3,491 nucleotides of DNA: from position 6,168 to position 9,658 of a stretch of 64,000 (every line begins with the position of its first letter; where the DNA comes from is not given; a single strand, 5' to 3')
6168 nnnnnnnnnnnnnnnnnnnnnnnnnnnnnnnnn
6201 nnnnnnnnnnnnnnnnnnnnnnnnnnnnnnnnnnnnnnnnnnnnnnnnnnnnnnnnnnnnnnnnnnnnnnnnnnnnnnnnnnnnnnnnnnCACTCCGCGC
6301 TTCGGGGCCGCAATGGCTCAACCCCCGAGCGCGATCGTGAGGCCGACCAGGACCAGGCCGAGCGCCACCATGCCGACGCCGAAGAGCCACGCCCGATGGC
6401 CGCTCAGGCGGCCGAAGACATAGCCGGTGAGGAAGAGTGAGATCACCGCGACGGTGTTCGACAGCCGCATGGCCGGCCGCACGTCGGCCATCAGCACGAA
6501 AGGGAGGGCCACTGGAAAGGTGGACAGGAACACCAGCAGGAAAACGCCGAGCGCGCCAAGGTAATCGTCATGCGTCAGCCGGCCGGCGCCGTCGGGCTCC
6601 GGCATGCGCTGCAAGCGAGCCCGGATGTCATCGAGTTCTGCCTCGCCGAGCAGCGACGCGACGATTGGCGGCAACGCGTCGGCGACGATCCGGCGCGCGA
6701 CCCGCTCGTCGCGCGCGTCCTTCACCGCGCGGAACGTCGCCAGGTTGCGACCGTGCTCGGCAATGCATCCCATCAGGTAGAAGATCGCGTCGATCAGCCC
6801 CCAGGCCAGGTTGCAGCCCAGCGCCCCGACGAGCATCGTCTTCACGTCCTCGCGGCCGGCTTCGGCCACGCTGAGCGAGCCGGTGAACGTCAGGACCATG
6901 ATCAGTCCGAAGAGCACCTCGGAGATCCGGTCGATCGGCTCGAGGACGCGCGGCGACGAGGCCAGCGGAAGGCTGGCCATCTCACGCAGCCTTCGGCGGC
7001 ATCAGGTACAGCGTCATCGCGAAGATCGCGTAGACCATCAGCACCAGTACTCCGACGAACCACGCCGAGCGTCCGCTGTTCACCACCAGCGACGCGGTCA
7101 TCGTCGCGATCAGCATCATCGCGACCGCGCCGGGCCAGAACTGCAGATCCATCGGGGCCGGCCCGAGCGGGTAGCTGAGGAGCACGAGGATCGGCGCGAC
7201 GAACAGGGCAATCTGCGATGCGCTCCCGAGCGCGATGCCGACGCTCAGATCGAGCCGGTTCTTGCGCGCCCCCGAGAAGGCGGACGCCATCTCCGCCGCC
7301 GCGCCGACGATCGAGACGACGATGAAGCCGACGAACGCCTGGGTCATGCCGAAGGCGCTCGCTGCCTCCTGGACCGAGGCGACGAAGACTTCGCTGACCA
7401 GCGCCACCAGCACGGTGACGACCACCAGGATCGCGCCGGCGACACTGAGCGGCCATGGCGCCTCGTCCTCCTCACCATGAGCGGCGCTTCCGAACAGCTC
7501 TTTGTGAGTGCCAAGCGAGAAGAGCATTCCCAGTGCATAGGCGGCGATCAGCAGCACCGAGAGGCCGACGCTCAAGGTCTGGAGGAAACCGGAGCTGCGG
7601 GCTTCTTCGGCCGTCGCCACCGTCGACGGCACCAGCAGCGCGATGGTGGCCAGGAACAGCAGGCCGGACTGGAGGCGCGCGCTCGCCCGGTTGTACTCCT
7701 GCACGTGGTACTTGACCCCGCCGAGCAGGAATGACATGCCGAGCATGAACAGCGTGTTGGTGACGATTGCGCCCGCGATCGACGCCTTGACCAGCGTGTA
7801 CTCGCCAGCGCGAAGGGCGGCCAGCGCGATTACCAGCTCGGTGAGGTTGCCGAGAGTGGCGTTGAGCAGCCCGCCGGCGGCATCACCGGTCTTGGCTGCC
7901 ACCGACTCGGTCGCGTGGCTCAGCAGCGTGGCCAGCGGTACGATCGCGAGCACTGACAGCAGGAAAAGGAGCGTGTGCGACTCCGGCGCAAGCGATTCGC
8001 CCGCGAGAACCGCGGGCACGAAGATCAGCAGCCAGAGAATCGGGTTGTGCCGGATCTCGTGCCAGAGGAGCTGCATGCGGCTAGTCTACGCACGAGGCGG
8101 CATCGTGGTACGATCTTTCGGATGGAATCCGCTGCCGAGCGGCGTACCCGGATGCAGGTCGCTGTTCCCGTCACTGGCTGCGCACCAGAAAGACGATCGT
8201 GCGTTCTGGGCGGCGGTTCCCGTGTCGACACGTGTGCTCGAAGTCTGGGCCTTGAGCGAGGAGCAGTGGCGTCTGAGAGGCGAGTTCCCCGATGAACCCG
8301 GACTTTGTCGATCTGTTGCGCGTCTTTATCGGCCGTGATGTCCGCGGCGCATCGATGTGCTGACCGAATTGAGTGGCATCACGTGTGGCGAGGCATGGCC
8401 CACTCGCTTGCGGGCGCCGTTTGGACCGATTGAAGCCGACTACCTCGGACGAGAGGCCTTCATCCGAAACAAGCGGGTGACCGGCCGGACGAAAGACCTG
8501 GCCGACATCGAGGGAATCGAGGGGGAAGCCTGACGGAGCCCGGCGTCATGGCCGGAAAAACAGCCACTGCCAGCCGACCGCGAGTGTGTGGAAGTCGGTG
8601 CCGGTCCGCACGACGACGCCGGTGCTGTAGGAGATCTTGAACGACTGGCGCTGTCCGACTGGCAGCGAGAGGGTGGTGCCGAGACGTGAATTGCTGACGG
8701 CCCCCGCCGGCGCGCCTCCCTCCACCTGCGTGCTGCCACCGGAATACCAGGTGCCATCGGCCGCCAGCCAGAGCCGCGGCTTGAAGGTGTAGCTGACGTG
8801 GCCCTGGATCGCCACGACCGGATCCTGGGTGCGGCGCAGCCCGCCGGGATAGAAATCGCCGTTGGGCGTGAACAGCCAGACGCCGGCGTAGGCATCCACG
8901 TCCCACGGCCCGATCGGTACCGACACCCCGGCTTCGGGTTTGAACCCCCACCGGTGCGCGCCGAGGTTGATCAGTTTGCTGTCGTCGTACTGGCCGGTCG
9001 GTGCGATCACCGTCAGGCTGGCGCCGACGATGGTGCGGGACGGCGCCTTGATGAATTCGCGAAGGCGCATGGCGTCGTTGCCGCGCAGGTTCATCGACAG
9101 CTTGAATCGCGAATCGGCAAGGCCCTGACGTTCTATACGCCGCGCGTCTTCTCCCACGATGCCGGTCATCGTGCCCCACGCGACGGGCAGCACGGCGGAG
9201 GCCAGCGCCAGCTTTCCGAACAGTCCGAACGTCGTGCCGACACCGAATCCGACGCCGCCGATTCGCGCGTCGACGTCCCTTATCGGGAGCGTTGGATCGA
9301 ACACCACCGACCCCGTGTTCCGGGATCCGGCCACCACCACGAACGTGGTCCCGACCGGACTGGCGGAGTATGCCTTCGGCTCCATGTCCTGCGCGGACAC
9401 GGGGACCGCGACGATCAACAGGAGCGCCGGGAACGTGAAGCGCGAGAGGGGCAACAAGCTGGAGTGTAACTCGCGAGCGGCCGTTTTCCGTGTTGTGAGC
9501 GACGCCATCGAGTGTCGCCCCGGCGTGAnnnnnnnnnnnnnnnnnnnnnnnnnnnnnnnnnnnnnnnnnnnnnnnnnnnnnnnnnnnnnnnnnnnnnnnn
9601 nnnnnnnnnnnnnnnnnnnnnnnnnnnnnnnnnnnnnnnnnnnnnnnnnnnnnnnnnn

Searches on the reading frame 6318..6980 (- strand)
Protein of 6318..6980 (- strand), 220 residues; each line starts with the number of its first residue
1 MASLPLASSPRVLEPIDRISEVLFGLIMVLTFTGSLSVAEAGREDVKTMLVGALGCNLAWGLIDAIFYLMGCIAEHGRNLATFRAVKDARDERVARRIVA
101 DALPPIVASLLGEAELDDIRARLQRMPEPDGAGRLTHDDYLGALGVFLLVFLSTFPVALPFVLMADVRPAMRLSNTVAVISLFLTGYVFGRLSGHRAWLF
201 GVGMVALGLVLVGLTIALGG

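Call 48: search_protein_families(library=pfam, proteins=[window:6318-6980:-], max_evalue=0.0001)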
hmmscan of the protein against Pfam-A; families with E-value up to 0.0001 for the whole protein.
window:6318-6980:- (220 aa): 1 family
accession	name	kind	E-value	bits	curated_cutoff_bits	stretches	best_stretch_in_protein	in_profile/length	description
PF01988.24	VIT1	-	9.5e-08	32.6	28.1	1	139-219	133-213/214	VIT family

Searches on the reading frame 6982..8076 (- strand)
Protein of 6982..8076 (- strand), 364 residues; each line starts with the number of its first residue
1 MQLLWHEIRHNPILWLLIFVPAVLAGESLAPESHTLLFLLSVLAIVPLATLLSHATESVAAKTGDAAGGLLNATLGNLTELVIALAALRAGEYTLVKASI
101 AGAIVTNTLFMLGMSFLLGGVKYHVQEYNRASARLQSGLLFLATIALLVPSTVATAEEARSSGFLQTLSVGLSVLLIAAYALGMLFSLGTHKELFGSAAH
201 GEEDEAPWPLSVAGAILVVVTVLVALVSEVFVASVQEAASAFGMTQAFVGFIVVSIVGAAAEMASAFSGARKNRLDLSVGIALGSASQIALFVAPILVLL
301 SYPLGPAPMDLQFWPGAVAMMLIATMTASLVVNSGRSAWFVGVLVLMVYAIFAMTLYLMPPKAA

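Call 48: search_protein_families(library=pfam, proteins=[window:6982-8076:-], max_evalue=0.0001)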
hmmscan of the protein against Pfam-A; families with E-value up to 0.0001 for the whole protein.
window:6982-8076:- (364 aa): 1 family
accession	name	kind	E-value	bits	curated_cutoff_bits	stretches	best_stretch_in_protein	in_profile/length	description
PF01699.29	Na_Ca_ex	-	1.2e-35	123.2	24.9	2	215-357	4-150/151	Sodium/calcium exchanger protein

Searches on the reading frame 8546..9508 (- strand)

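Call 48: search_protein_families(library=pfam, proteins=[window:8546-9508:-], max_evalue=0.0001)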
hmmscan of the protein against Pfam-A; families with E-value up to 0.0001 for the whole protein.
window:8546-9508:- (320 aa): 1 family
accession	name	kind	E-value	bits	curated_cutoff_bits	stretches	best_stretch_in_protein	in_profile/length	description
PF13557.12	Phenol_MetA_deg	-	2.7e-12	47.7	22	1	94-298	33-225/242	Putative MetA-pathway of phenol degradation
